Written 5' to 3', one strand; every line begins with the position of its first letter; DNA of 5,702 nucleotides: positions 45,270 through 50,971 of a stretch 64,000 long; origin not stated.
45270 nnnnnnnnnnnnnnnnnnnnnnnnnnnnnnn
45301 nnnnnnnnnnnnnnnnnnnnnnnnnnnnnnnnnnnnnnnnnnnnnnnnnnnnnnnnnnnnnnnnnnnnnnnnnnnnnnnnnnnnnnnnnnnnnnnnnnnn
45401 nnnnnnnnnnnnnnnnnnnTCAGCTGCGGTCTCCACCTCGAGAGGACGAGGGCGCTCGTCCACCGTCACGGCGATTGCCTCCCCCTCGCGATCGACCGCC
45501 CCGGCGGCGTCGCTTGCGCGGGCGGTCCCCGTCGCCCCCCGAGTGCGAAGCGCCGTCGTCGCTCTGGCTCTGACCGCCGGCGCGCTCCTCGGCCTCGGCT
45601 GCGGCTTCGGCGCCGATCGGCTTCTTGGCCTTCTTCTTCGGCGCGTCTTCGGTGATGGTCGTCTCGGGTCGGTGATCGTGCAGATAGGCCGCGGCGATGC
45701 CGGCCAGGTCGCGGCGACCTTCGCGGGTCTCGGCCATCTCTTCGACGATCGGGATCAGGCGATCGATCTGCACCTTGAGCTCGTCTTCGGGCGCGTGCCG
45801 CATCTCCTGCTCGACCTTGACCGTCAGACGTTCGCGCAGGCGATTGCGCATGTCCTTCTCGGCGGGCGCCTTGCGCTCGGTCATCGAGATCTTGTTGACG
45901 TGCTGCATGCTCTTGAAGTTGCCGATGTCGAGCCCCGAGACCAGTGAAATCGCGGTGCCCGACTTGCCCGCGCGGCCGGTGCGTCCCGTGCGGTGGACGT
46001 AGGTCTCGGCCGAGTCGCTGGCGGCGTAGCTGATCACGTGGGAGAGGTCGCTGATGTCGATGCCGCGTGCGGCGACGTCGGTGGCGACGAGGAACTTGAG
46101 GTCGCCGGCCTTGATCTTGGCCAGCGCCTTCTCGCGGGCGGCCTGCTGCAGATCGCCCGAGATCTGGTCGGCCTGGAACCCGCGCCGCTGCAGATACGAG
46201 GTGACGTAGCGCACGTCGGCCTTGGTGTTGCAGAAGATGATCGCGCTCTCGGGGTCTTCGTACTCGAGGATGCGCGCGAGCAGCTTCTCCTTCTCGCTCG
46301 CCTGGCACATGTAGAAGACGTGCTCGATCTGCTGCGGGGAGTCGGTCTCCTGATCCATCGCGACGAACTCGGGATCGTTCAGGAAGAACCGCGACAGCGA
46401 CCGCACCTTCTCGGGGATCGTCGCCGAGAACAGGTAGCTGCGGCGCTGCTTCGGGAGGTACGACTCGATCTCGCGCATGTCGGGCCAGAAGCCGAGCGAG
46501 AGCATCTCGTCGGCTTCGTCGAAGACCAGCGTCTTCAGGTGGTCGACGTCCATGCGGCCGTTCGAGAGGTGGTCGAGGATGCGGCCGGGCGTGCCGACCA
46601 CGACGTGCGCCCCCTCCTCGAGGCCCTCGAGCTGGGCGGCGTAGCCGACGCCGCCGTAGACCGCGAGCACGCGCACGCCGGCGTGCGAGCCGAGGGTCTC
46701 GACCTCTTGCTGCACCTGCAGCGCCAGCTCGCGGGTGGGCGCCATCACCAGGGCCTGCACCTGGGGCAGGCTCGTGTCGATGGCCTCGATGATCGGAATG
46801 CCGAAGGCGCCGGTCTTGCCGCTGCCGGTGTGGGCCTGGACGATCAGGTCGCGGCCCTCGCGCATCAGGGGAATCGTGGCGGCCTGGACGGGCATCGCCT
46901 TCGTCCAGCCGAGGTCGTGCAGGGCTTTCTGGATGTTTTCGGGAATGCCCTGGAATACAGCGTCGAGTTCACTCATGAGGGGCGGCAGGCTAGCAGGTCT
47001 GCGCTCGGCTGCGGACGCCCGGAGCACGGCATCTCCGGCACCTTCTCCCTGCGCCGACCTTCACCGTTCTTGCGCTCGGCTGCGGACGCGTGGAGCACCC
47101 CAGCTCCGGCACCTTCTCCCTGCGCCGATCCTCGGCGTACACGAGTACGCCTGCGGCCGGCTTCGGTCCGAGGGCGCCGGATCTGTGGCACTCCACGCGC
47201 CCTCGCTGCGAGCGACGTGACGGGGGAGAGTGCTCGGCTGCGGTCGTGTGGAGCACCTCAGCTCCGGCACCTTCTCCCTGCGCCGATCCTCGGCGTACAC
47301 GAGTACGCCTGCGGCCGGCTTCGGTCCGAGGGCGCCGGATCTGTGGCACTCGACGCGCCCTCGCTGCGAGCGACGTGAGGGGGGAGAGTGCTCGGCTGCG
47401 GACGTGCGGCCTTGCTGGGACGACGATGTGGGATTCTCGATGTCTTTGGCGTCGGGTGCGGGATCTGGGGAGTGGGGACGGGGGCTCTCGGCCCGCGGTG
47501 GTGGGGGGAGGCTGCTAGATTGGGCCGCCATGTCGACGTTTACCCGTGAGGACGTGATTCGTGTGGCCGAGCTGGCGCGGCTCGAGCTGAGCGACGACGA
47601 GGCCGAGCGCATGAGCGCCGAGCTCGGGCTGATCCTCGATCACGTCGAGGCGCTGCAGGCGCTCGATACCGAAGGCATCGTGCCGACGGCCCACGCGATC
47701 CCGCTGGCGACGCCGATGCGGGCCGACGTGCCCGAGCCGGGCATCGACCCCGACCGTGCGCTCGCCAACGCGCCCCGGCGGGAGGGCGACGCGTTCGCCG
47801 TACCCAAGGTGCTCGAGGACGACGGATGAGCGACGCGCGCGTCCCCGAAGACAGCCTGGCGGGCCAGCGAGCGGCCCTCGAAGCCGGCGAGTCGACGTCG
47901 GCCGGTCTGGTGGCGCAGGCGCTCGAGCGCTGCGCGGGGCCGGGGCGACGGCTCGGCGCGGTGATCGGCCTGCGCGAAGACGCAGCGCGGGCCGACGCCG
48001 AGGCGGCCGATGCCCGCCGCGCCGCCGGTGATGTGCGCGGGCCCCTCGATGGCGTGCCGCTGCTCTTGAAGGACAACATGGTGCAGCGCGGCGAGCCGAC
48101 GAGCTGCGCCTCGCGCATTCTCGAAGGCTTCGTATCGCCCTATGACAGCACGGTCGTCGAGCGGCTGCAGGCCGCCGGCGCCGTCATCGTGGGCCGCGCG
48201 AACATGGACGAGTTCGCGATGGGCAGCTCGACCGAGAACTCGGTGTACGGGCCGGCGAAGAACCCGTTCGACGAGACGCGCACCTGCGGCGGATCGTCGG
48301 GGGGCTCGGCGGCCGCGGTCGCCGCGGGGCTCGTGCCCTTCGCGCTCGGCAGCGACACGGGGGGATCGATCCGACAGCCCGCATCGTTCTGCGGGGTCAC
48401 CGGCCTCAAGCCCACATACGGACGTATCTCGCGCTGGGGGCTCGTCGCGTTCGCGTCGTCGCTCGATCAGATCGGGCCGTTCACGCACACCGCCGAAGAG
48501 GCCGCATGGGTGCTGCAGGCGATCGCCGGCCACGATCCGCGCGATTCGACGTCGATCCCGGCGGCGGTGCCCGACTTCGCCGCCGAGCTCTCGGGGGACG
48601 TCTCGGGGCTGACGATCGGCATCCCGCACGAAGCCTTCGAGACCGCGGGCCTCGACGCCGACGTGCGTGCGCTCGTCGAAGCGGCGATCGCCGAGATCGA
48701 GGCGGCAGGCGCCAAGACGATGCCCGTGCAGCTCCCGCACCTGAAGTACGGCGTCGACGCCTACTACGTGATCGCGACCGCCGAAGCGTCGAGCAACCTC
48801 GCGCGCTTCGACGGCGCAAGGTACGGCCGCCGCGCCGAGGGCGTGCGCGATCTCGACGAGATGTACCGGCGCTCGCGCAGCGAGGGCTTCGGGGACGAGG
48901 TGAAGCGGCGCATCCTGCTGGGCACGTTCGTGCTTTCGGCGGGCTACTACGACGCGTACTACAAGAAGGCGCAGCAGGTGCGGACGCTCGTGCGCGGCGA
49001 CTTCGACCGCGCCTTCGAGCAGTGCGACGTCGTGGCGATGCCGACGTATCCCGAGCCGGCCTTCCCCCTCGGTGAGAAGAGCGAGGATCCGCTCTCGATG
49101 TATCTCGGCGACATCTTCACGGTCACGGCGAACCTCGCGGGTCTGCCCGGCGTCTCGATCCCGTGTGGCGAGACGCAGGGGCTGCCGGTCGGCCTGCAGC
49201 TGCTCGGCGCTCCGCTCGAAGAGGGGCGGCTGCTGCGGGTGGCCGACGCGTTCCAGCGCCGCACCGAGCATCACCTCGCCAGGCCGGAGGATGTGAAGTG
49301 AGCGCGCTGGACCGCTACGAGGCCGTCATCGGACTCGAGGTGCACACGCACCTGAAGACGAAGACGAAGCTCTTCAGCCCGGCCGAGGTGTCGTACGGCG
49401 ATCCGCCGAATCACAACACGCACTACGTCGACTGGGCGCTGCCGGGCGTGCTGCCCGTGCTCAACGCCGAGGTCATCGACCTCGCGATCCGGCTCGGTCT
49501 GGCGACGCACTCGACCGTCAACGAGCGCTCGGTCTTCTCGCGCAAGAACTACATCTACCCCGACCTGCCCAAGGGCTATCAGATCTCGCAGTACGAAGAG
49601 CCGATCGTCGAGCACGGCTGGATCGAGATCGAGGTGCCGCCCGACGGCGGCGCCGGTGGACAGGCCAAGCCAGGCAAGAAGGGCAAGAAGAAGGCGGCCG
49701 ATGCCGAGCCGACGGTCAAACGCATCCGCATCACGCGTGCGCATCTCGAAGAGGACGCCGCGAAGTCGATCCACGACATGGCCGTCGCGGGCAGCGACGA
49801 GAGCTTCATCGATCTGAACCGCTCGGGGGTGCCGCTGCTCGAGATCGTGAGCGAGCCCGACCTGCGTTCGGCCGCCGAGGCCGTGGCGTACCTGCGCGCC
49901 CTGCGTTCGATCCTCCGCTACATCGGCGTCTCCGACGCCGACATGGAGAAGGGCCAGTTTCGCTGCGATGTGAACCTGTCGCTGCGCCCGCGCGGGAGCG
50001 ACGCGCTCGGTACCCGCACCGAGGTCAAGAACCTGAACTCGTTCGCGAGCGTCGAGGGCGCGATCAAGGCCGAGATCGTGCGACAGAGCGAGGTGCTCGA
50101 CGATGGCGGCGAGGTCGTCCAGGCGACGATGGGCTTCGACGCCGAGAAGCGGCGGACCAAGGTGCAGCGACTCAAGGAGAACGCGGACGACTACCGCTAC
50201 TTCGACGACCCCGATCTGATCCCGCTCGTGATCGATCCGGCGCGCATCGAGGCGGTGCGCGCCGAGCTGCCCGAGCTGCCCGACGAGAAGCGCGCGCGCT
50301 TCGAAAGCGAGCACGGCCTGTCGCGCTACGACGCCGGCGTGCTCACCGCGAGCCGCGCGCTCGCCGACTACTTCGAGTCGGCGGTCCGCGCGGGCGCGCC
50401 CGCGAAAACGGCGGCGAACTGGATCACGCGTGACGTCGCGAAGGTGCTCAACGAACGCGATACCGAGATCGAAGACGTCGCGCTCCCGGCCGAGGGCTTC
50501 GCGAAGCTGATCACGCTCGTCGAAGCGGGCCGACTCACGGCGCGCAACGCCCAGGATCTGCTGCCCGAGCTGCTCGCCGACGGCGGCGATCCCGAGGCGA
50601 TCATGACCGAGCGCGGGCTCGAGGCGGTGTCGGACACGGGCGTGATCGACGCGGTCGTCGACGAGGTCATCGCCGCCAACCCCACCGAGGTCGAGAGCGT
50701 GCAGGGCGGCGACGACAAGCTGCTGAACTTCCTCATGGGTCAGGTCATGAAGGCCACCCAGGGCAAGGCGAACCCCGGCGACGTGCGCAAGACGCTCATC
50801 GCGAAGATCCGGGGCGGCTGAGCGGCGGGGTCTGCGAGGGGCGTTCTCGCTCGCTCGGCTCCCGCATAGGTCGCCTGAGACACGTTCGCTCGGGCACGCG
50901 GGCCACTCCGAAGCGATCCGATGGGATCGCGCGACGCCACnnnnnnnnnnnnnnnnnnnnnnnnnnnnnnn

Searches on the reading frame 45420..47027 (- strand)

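Call 38: search_protein_families(library=ncbifam, proteins=[window:45420-47027:-], max_evalue=0.001)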
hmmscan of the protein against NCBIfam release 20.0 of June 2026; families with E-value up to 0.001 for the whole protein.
window:45420-47027:- (535 aa): 34 families (the best 25 are shown)
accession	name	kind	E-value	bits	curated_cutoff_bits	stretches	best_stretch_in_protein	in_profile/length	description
NF053631.1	RNA_helic_CshA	equivalog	7.6e-128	427.1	646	1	28-425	6-403/434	degradosome RNA helicase CshA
NF008744.0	PRK11776.1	equivalog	3.6e-119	398.3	524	1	29-396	12-379/460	ATP-dependent RNA helicase DbpA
NF008642.0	PRK11634.1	equivalog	1.4e-106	357.4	989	1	24-511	7-483/628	DEAD/DEAH family ATP-dependent RNA helicase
NF008394.0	PRK11192.1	equivalog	1.2e-90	304.5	507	1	30-399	12-384/441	ATP-dependent RNA helicase SrmB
NF053711.1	RNA_heli_RhlE1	exception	5.7e-90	302.1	750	1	27-382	7-367/434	RNA helicase RhlE1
NF053710.1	RNA_heli_RhlE2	exception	4.7e-88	296.2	925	1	27-385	7-375/635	RNA helicase RhlE2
NF003419.0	PRK04837.1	equivalog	3.8e-86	289.5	588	1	29-366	17-363/424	ATP-dependent RNA helicase RhlB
NF053636.1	DDHlcsCsdAPsy1082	equivalog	4.2e-86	289.5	890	1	28-524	10-495/512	DEAD/DEAH box helicase CsdA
NF002340.1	PRK01297.1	equivalog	3.1e-81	273.1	564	1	30-367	10-357/372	ATP-dependent RNA helicase RhlB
NF007882.0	PRK10590.1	equivalog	5.9e-81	272.7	743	1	27-377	7-360/456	ATP-dependent RNA helicase RhlE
NF003390.0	PRK04537.1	equivalog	1.9e-73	248.5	732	1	32-518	20-522/572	ATP-dependent RNA helicase RhlB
NF010337.0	PRK13766.1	equivalog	6.2e-23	80.8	610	2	243-438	350-526/781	Hef nuclease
TIGR01389.1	recQ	equivalog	3.1e-19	68.9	640.2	1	39-386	9-351/591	DNA helicase RecQ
NF041063.1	DpdF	equivalog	1.7e-17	63.3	550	1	54-381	154-500/813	protein DpdF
TIGR04121.1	DEXH_lig_assoc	equivalog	2e-17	62.2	850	1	32-365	3-358/804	ligase-associated DNA damage response DEXH box helicase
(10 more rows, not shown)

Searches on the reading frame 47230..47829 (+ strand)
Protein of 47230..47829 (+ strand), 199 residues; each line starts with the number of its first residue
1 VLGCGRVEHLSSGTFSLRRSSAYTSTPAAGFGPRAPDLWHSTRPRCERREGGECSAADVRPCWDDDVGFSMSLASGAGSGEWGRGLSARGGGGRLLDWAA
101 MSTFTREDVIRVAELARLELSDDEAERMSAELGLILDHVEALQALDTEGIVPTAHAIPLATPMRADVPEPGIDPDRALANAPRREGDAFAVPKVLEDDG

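Call 38: search_protein_families(library=ncbifam, proteins=[window:47230-47829:+], max_evalue=0.001)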
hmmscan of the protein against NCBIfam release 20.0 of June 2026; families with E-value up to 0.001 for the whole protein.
window:47230-47829:+ (199 aa): 2 families
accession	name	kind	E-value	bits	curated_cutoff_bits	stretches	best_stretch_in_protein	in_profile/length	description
TIGR00135.1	gatC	equivalog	3e-23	81.9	47.1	1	105-196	2-93/93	Asp-tRNA(Asn)/Glu-tRNA(Gln) amidotransferase subunit GatC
NF000684.0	PRK00034.3-4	equivalog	6.6e-08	32.8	97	1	109-187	10-87/97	Asp-tRNA(Asn) amidotransferase subunit GatC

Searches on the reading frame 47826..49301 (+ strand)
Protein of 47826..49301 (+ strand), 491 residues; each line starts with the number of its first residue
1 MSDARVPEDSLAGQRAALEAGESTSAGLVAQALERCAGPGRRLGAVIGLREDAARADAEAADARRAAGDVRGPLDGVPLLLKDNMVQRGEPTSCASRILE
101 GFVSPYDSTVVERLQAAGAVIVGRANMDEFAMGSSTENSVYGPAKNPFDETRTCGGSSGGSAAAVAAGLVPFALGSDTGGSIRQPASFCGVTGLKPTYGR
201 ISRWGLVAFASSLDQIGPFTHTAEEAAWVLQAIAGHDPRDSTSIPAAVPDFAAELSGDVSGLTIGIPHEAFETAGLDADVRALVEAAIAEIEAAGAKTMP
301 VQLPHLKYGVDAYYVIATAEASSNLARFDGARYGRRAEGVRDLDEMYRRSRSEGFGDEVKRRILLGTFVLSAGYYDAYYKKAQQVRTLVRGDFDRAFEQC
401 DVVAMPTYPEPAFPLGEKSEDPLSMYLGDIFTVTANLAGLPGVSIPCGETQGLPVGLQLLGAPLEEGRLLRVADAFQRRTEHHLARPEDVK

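Call 38: search_protein_families(library=ncbifam, proteins=[window:47826-49301:+], max_evalue=0.001)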
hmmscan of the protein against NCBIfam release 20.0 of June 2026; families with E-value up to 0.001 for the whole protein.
window:47826-49301:+ (491 aa): 26 families (the best 25 are shown)
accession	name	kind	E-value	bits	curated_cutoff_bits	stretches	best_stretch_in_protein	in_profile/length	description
TIGR00132.1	gatA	equivalog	5.5e-176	585.9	481.1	1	19-481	6-465/466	Asp-tRNA(Asn)/Glu-tRNA(Gln) amidotransferase subunit GatA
NF005565.0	PRK07235.1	subfamily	1.4e-96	324.2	545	1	67-481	81-502/506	amidase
NF006631.0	PRK09201.1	equivalog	7.3e-92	308.5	461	1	15-479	13-454/466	AtzE family amidohydrolase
NF005688.0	PRK07488.1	equivalog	3.4e-91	306.5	532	1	5-479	7-465/474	indoleacetamide hydrolase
TIGR02715.1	amido_AtzE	subfamily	6e-90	302.3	425.75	1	17-478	8-446/452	AtzE family amidohydrolase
NF006006.0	PRK08137.1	equivalog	1.2e-83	281.8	534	1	8-483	33-514/529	amidase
NF004815.0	PRK06169.1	equivalog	3.3e-83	279.8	506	1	29-488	30-467/471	amidase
NF005517.0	PRK07139.1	equivalog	1.6e-81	274.3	546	1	70-470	33-423/439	amidase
NF005450.0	PRK07042.1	equivalog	3.2e-75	253.4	458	1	38-488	36-460/464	amidase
NF005687.0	PRK07487.1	subfamily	5.9e-74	249.5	428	1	19-481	18-457/468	amidase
NF004816.0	PRK06170.1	equivalog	1.1e-72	245.3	503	1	12-483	15-485/493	amidase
NF005686.0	PRK07486.1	subfamily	5.2e-68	229.9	465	2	29-302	34-309/486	amidase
NF004717.0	PRK06061.1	equivalog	8.9e-67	225.8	498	1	9-489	17-476/483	amidase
NF006043.0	PRK08186.1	subfamily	1.2e-66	225.4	487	1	11-485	9-453/600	allophanate hydrolase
NF005460.0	PRK07056.1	subfamily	3.7e-66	223.9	447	1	8-477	7-450/457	amidase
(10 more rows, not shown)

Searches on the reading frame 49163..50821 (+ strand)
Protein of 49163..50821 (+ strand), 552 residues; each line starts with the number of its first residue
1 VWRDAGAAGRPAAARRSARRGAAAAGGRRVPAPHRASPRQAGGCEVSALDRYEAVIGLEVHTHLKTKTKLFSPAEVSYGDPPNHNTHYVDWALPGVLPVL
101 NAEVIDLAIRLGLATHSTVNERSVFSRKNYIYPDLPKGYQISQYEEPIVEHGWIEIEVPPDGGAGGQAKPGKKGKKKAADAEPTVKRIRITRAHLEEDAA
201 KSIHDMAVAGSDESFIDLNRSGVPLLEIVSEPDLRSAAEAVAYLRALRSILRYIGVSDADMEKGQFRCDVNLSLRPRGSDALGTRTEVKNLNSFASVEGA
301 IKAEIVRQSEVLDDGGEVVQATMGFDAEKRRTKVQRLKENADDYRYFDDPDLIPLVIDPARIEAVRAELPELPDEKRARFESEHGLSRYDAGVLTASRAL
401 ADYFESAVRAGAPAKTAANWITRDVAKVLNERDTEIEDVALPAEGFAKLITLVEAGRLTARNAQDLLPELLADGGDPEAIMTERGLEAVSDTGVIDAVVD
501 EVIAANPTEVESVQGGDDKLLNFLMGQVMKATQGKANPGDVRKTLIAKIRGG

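Call 38: search_protein_families(library=ncbifam, proteins=[window:49163-50821:+], max_evalue=0.001)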
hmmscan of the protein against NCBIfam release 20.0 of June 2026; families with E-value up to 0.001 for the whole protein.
window:49163-50821:+ (552 aa): 9 families
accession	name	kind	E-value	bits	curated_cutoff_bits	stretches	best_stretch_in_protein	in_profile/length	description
NF004014.0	PRK05477.1-4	equivalog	9.6e-191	634.6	414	1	51-548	2-473/475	Asp-tRNA(Asn)/Glu-tRNA(Gln) amidotransferase subunit GatB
NF004012.0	PRK05477.1-2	equivalog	1.3e-184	614.5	338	1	51-549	3-478/481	Asp-tRNA(Asn)/Glu-tRNA(Gln) amidotransferase subunit GatB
NF004015.0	PRK05477.1-5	equivalog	1.7e-175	584.3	628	1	50-549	13-486/488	Asp-tRNA(Asn)/Glu-tRNA(Gln) amidotransferase subunit GatB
TIGR00133.1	gatB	equivalog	5.9e-164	546.1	314.8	1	51-545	3-476/481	Asp-tRNA(Asn)/Glu-tRNA(Gln) amidotransferase subunit GatB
NF004011.1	PRK05477.1-1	equivalog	8e-160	532.7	680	1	52-549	3-473/475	Asp-tRNA(Asn)/Glu-tRNA(Gln) amidotransferase subunit GatB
NF004013.0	PRK05477.1-3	equivalog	5.3e-149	496.9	653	1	48-549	13-499/501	Asp-tRNA(Asn)/Glu-tRNA(Gln) amidotransferase subunit GatB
NF011291.0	PRK14703.1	equivalog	2.5e-40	138.5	681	1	365-549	585-767/769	glutamine--tRNA ligase/YqeY domain fusion protein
NF003107.0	PRK04028.1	equivalog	6.2e-40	137.2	456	2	344-549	426-624/630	Glu-tRNA(Gln) amidotransferase subunit GatE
TIGR00134.1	gatE_arch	equivalog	1.1e-28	99.9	319.55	2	342-549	418-618/622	Glu-tRNA(Gln) amidotransferase subunit GatE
